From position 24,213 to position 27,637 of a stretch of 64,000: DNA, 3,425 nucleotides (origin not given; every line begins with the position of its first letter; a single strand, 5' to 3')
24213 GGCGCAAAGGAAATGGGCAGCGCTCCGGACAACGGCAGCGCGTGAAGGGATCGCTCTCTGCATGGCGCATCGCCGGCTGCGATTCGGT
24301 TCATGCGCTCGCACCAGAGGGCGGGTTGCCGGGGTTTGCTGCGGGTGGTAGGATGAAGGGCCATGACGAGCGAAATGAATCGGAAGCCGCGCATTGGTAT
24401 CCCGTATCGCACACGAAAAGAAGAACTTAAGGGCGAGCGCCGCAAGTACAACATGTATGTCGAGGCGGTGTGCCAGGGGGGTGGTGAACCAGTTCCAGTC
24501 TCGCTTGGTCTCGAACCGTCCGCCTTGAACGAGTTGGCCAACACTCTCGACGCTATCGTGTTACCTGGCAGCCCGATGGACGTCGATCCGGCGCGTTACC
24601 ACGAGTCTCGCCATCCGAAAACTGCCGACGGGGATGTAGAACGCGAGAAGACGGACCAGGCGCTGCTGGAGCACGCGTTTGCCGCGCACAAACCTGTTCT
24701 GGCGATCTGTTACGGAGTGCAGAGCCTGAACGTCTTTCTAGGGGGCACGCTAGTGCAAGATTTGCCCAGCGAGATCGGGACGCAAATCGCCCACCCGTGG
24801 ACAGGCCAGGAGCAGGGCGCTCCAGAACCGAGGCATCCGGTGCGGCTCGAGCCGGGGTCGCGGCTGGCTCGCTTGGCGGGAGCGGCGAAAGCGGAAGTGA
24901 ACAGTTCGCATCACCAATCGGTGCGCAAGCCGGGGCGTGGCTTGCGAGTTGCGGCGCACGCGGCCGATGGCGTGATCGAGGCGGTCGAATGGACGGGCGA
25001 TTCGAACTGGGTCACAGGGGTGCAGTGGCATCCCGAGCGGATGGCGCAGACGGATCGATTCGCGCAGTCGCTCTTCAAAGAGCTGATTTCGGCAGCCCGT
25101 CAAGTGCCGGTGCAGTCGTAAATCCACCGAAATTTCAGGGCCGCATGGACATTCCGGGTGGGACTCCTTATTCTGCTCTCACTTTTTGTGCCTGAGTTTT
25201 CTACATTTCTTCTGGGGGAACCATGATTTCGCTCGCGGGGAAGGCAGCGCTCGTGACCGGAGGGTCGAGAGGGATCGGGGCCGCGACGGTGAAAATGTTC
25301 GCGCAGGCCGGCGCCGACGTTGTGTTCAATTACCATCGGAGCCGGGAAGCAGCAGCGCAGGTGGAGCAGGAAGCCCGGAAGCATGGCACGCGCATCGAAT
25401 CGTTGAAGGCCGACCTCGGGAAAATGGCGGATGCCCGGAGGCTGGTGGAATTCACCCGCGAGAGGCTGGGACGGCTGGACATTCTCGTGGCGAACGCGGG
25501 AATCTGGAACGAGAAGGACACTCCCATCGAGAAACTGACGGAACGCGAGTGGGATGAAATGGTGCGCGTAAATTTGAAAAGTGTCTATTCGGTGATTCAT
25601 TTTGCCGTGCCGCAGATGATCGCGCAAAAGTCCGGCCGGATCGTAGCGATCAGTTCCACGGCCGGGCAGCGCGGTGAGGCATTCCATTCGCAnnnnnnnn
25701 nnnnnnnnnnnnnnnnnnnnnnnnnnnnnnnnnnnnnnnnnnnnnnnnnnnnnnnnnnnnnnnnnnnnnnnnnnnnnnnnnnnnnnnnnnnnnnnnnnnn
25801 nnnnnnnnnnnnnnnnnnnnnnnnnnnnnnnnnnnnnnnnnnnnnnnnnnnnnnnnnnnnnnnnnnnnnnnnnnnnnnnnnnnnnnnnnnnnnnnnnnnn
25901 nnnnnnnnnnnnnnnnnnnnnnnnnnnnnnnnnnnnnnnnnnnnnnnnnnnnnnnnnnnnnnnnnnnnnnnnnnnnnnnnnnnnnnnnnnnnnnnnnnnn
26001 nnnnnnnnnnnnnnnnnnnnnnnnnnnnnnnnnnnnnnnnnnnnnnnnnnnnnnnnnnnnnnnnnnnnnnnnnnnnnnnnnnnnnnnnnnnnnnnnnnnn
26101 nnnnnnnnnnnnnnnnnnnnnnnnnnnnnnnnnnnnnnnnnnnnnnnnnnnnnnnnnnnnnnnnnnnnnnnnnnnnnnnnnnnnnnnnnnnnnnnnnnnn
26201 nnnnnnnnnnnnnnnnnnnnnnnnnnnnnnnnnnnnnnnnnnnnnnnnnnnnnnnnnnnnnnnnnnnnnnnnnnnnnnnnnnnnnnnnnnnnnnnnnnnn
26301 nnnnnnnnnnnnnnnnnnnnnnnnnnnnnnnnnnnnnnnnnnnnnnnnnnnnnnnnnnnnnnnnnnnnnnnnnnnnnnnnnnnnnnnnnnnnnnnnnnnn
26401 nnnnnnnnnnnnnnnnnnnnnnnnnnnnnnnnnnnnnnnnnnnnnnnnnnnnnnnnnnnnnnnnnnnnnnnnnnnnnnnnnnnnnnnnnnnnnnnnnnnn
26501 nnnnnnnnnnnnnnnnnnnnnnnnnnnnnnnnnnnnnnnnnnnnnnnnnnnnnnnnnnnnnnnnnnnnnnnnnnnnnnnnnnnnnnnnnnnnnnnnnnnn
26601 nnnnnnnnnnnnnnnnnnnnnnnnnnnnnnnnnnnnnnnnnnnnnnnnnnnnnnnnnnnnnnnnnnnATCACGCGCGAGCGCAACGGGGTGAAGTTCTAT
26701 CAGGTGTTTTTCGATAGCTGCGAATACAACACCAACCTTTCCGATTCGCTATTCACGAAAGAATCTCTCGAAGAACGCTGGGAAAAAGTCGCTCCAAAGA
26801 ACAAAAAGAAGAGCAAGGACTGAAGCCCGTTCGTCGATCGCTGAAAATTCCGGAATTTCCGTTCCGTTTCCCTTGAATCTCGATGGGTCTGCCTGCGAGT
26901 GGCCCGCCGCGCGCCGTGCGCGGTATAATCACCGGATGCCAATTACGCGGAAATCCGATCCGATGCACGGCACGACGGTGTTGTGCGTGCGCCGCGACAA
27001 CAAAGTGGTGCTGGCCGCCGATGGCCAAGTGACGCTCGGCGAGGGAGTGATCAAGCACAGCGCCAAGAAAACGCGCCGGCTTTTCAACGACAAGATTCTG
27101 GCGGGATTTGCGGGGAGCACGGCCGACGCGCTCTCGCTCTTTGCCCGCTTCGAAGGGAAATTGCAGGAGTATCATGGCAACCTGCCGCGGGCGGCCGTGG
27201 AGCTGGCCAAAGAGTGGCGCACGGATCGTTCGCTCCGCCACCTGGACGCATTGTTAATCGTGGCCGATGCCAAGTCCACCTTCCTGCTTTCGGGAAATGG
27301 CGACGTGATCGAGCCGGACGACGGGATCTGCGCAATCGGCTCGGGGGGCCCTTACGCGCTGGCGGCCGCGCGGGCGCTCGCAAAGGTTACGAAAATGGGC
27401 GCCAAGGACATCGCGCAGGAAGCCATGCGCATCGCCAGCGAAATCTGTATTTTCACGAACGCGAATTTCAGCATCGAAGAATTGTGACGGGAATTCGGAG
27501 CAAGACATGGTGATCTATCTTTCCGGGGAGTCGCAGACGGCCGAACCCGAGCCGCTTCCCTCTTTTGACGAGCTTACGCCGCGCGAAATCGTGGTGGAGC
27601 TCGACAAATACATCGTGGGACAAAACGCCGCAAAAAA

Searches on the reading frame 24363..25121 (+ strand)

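Call 63: search_protein_families(library=pfam, proteins=[window:24363-25121:+], max_evalue=0.0001)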
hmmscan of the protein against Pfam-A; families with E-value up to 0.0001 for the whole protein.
window:24363-25121:+ (252 aa): 2 families
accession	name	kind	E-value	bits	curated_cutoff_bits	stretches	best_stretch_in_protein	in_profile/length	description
PF07722.19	Peptidase_C26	-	5.5e-57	193.5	20.5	1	11-225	3-219/219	Peptidase C26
PF00117.34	GATase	-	1.8e-12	47.8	22.8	1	59-231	40-178/190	Glutamine amidotransferase class-I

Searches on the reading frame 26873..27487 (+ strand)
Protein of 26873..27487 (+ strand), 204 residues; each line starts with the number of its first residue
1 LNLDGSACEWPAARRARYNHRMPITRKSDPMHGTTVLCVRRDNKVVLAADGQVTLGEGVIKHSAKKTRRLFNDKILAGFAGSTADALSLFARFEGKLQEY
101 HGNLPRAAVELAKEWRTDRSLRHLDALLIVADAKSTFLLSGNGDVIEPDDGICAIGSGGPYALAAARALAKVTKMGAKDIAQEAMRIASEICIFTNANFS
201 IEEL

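Call 63: search_protein_families(library=pfam, proteins=[window:26873-27487:+], max_evalue=0.0001)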
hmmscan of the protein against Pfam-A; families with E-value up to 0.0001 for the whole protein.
window:26873-27487:+ (204 aa): 1 family
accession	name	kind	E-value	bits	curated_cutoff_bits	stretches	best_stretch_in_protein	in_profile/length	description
PF00227.31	Proteasome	-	5.9e-27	95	22.4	1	32-202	3-187/189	Proteasome subunit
